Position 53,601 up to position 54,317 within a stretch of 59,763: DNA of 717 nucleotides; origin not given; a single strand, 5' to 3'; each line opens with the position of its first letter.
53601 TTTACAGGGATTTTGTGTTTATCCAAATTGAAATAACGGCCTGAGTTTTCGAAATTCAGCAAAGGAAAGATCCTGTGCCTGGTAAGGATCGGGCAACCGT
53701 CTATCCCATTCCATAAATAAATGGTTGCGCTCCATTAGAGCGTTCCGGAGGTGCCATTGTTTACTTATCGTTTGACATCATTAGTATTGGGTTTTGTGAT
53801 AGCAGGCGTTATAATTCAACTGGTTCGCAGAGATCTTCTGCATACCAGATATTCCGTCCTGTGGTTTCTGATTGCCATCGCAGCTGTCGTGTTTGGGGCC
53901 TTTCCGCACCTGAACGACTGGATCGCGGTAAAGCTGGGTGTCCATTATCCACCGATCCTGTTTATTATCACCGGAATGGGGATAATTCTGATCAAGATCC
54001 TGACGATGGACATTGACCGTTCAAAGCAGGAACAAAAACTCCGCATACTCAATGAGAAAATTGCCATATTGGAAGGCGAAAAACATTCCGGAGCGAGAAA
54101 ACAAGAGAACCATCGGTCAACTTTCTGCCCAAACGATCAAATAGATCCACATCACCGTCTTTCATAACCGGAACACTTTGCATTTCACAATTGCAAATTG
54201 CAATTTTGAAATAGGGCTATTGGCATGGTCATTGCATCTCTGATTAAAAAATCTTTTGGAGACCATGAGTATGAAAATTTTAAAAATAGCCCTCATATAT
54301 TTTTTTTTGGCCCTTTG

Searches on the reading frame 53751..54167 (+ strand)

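Call 8: search_protein_families(library=pfam, proteins=[window:53751-54167:+], max_evalue=0.001)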
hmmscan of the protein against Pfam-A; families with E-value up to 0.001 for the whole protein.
window:53751-54167:+ (138 aa): 1 family
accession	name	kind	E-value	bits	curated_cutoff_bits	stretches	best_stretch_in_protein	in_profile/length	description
PF10066.14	DUF2304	-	2.5e-21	76.4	25.5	1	6-109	2-105/106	Uncharacterized conserved protein (DUF2304)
